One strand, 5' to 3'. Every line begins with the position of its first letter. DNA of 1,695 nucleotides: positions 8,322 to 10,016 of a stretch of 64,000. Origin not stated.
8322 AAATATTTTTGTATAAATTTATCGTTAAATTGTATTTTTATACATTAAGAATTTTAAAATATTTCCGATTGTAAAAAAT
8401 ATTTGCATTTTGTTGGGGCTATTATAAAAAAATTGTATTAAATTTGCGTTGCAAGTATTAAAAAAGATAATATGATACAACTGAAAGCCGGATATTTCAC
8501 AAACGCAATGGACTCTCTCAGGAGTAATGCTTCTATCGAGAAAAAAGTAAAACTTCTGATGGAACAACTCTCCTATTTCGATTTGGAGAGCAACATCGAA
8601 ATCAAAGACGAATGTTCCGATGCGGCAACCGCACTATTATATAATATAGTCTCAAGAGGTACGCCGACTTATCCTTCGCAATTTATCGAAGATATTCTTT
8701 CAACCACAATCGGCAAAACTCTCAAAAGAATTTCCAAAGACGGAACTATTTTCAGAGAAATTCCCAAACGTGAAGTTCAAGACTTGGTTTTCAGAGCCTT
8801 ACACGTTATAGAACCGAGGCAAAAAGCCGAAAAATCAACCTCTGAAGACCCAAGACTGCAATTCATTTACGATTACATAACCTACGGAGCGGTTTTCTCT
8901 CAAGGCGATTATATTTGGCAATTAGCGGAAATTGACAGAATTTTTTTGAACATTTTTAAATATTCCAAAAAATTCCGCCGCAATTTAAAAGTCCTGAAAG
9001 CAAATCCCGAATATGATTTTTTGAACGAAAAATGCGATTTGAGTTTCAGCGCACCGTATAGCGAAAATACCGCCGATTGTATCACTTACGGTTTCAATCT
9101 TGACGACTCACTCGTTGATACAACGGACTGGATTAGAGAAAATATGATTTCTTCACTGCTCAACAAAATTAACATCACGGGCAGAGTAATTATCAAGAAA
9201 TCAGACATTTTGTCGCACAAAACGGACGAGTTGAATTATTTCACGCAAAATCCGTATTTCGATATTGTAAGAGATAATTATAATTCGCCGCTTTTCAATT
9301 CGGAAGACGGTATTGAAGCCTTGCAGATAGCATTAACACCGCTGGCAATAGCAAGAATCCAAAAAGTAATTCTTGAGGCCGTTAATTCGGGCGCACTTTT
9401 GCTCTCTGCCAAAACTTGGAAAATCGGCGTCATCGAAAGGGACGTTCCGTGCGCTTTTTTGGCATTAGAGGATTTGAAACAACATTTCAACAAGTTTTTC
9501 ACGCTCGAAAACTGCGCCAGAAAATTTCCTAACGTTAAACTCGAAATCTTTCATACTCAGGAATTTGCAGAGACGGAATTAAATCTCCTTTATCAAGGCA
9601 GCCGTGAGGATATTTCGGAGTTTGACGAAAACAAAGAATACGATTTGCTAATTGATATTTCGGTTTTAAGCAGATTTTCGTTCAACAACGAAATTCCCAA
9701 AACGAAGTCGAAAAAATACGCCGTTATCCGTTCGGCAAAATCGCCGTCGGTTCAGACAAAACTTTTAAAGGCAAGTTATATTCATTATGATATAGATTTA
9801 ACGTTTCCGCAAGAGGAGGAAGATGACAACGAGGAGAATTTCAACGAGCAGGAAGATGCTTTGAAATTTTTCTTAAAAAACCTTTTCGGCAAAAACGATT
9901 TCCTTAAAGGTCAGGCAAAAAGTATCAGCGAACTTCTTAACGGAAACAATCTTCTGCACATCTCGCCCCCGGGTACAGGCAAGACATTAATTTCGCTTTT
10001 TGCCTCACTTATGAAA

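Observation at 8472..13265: Giant RecQ-like helicase with two large unassigned domains, paired with a tail-anchored coiled-coil protein: candidate undescribed defence or genome-surveillance module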

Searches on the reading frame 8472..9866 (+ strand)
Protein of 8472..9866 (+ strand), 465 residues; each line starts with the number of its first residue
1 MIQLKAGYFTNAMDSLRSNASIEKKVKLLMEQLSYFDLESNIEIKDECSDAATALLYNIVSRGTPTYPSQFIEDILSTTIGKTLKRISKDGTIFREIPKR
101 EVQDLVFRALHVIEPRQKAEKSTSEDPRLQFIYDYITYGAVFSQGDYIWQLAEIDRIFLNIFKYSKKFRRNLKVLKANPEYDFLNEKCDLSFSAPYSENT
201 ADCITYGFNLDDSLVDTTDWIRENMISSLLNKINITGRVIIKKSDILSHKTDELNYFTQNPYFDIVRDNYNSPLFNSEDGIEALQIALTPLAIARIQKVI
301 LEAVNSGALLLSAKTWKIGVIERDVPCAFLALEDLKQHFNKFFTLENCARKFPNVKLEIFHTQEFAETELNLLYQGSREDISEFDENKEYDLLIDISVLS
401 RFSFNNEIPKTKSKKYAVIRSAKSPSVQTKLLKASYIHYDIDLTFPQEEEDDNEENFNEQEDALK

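Call 29: search_solved_structures(query=A2, max_evalue=10, show_alignments=2)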
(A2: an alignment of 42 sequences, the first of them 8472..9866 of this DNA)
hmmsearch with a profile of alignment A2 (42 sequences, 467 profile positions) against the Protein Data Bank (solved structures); distinct sequences matched with E-value up to 10: 1.
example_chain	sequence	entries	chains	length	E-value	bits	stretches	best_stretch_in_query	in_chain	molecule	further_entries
2qyo_A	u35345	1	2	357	0.21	13.6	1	21-85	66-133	O-methyltransferase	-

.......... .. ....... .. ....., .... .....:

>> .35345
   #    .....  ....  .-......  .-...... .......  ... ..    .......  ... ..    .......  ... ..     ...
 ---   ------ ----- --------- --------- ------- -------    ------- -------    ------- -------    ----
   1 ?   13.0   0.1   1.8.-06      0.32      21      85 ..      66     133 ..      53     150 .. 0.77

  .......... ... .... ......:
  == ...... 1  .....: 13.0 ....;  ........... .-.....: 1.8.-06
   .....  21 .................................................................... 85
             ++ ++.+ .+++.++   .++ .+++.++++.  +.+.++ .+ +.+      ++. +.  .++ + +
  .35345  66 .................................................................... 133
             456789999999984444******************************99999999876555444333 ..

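Call 37: search_protein_families(library=phrogs, proteins=[window:8472-9866:+], max_evalue=0.01)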
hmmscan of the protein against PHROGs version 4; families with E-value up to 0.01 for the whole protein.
window:8472-9866:+ (465 aa): 1 family
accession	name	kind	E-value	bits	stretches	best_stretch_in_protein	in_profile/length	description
phrog_29897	-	unknown function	6.6e-05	24.3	1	261-314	50-103/109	-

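Call 40: predict_structure(alignment_id=A4)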
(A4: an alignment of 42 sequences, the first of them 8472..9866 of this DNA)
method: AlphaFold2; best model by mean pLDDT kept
length: 465 residues; sequences in the alignment: 42
mean_pLDDT: 92.1   pTM: 0.92
mean pLDDT of the five models: 92.1, 91.8, 91.5, 91.0, 90.8
residues with pLDDT >= 90: 360; 70-90: 93; 50-70: 12; < 50: 0
segments of 3 or more residues with pLDDT < 50: none
pLDDT, mean of each block of 10 residues (from residue 1): 95 90 95 97 93 95 91 92 90 91 97 95 93 96 96 95 86 86 92 93 95 84 92 91 92 95 97 96 97 98 97 97 96 96 90 96 90 88 95 98 85 97 94 90 65 73 87
secondary structure, 60 per line:
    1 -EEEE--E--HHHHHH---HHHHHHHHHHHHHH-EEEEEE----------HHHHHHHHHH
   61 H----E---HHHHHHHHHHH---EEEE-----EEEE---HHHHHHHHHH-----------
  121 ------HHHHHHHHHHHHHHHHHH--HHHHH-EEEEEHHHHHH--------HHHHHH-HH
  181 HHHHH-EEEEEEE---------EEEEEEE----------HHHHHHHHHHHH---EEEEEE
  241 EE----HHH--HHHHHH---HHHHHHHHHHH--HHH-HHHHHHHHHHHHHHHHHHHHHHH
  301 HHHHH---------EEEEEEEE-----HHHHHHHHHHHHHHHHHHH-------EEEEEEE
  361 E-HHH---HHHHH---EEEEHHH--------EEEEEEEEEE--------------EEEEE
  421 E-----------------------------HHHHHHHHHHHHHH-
elements in order: E2-5 H11-16 H20-33 E35-40 H51-61 H70-80 E84-87 E93-96 H100-109 H127-144 H147-151 E153-157 H158-163 H172-177 H179-185 E187-193 E203-209 H220-231 E235-242 H252-257 H261-271 H278-305 E315-322 H328-346 E354-361 H369-373 E377-380 E392-401 E416-421 H451-464

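Call 44: fold_search(model_id=the predicted structure, library=pdb)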
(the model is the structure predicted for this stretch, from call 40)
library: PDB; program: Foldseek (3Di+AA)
matches with E <= 10: 340; with E <= 0.001: 0
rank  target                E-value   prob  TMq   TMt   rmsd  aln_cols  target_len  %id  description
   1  7o0a_B                1.5e-02  0.16  0.11  0.12  20.6       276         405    4  Bdellovibrio bacteriovorus PGI in P1211 spacegroup (released 2021-08-18)
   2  6otu                  2.3e-02  0.09  0.14  0.13  23.9       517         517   10  Crystal structure of a glucose-6-phosphate isomerase from Chlamydia trachomatis D/UW-3/Cx (released 2019-05-15)
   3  1zzg_A                4.0e-02  0.08  0.13  0.14  22.0       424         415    9  Crystal structure of hypothetical protein TT0462 from Thermus thermophilus HB8 (released 2006-06-14)
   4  3qki_A                4.7e-02  0.08  0.09  0.08  20.6       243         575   10  Crystal structure of Glucose-6-Phosphate Isomerase (PF14_0341) from Plasmodium falciparum 3D7 (released 2011-02-16)
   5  7dpt_A                5.6e-02  0.10  0.09  0.08  20.6       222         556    7  Structural basis for ligand binding modes of CTP synthase (released 2021-09-15)
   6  7rmc_D                9.0e-02  0.12  0.09  0.07  17.3       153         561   12  Yeast CTP Synthase (Ura7) filament bound to CTP at low pH (released 2021-11-24)
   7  6nbp                  1.5e-01  0.28  0.10  0.16   7.9        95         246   12  Crystal Structure of a Sugar N-Formyltransferase from the Plant Pathogen Pantoea ananatis (released 2018-12-19)
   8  3ua3_A                1.6e-01  0.35  0.19  0.14  17.0       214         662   14  Crystal Structure of Protein Arginine Methyltransferase PRMT5 in complex with SAH (released 2011-12-14)
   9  7ntg                  1.8e-01  0.08  0.11  0.12  21.4       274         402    5  Bdellovibrio bacteriovorus PGI in complex with fructose-6-phosphate (released 2021-08-18)
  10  8i9o_A                2.4e-01  0.06  0.08  0.07  21.1       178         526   11  ecCTPS filament bound with CTP, NADH, DON (released 2024-02-14)
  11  2q8n_A                2.6e-01  0.06  0.12  0.12  19.8       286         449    8  Crystal structure of Glucose-6-phosphate isomerase (EC 5.3.1.9) (TM1385) from Thermotoga maritima at 1.82 A resolution (released 2007-06-19)
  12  9kao_B                2.8e-01  0.04  0.08  0.07  21.9       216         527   10  CTP synthetase of pseudomonas aeruginosa PAO1 (released 2025-11-12)
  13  7mdh_B                2.9e-01  0.28  0.11  0.13   8.1       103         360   13  STRUCTURAL BASIS FOR LIGHT ACITVATION OF A CHLOROPLAST ENZYME. THE STRUCTURE OF SORGHUM NADP-MALATE DEHYDROGENASE IN I (released 1999-06-04)
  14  6mtg_B                3.1e-01  0.15  0.10  0.15   6.8        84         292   15  A Single Reactive Noncanonical Amino Acid is Able to Dramatically Stabilize Protein Structure (released 2019-06-26)
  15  3ua4_A                3.3e-01  0.21  0.17  0.12  17.3       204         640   13  Crystal Structure of Protein Arginine Methyltransferase PRMT5 (released 2011-12-14)
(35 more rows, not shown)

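Call 47: find_homologous_proteins(query=A2, max_evalue=0.001)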
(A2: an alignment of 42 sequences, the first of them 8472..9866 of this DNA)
Query A2 (42 sequences) (465 aa, profile of the alignment): 5 proteins with E <= 0.001 among 8000 candidates.
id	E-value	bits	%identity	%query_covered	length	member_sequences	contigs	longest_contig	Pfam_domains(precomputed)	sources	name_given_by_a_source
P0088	3.1e-147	509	37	98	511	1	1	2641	-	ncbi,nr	ncbi:MAG: hypothetical protein U9Q83_03835 [Bacteroidota bacterium]|nr:hypothetical protein [Bactero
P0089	4.7e-141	489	32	94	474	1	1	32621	-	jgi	-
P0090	2.7e-132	460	55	86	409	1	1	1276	-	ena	-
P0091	7.9e-55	205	44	37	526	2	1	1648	PF00270.36,PF04851.22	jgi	jgi:ATP-dependent DNA helicase RecQ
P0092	1.3e-43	168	49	39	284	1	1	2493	-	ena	-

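Call 56: search_protein_representatives(protein=window:8472-9866:+)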
Query: 465 residues. Proteins with E-value up to 0.001 (for the whole library): 544; up to 1e-10: 417; up to 1e-30: 146. The best 150 are listed.
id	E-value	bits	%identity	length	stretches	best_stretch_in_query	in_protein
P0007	7.8e-195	664.2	66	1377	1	1-456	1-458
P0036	5.4e-103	361.6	43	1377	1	2-462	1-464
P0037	1.4e-86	307.5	39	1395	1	1-444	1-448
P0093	3.0e-85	303.1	40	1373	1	1-460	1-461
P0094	2.0e-84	300.4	37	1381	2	1-456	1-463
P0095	2.5e-79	283.6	39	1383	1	1-439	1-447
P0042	5.6e-78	279.2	38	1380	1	1-424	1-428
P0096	1.1e-76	274.9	38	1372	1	1-446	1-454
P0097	3.9e-76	273.1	40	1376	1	1-440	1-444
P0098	1.2e-72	261.6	40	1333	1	1-442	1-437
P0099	2.0e-72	260.9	35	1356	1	1-437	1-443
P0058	2.6e-71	257.2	39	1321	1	1-442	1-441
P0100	5.3e-70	252.9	38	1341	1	3-443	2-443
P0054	1.5e-69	251.4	36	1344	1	3-454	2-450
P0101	6.4e-69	249.3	38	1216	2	180-441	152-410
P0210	4.7e-32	127.9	28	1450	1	5-425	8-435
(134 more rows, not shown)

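Call 68: fold_search(model_id=the predicted structure, library=viral)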
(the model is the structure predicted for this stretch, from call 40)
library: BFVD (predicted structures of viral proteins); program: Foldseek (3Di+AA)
matches with E <= 10: 462; with E <= 0.001: 0
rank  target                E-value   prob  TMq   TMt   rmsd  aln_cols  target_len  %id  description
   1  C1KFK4                1.1e-01  0.23  0.16  0.21  16.7       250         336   10  Uncharacterized protein [Lactobacillus phage Lb338-1]
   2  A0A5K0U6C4            1.2e-01  0.15  0.14  0.12  20.0       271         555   10  Uncharacterized protein [Yasminevirus sp. GU-2018]
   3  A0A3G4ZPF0            1.3e-01  0.16  0.17  0.15  20.0       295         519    9  Uncharacterized protein [Terrestrivirus sp.]
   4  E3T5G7                1.3e-01  0.08  0.16  0.13  26.8       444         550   10  site-specific DNA-methyltransferase (adenine-specific) [Cafeteria roenbergensis virus (strain BV-PW1)]
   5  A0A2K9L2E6            1.5e-01  0.09  0.13  0.16  20.8       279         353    9  Ankyrin repeat protein [Tupanvirus soda lake]
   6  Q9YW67                1.9e-01  0.13  0.13  0.27  20.1       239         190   12  ORF MSV026 ALI motif gene family protein [Melanoplus sanguinipes entomopoxvirus]
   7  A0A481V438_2          2.1e-01  0.03  0.13  0.08  31.4       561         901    9  (no name in the UniProt tables at hand)
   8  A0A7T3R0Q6            2.4e-01  0.13  0.17  0.10  19.0       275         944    9  RNA-dependent RNA polymerase (Fragment) [Soybean thrips bunya-like virus 2]
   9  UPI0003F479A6         2.9e-01  0.11  0.14  0.26  17.0       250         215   12  (no name look-up for this kind of identifier)
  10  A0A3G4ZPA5            3.2e-01  0.08  0.12  0.18  19.2       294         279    9  BRO-N domain containing protein [Terrestrivirus sp.]
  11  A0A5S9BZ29            3.2e-01  0.06  0.14  0.23  20.9       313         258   11  PD-(D/E)XK endonuclease-like domain-containing protein [Tenacibaculum phage PTm1]
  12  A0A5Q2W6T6            3.4e-01  0.06  0.04  0.08  19.1        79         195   19  (no name in the UniProt tables at hand)
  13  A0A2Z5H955            3.6e-01  0.11  0.07  0.14  15.7        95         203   15  (no name in the UniProt tables at hand)
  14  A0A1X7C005            3.6e-01  0.06  0.12  0.07  17.2       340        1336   11  (no name in the UniProt tables at hand)
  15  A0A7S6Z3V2            3.9e-01  0.08  0.13  0.22  19.9       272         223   11  RNA-dependent RNA polymerase (Fragment) [Dabie bandavirus]
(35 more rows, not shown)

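Call 81: search_protein_families(library=pfam, alignment_id=A2, max_evalue=0.01)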
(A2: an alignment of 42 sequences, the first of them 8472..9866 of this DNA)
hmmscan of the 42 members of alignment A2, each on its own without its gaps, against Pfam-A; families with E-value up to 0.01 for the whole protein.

A. member 1, window:8472-9866:+ (465 aa): 0 families

B. families by the number of members that match (of 42 scanned): 6 families
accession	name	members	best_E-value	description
PF18741.7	MTES_1575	9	6.6e-08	REase_MTES_1575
PF04480.18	DUF559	9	3.6e-07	Protein of unknown function (DUF559)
PF10881.14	DUF2726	1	1.8e-05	Protein of unknown function (DUF2726)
PF23967.1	DUF7295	1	0.00076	Family of unknown function (DUF7295)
PF09096.16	Phage-tail_2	1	0.0061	Baseplate structural protein, domain 2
PF15460.11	SAS4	1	0.0078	Something about silencing, SAS, complex subunit 4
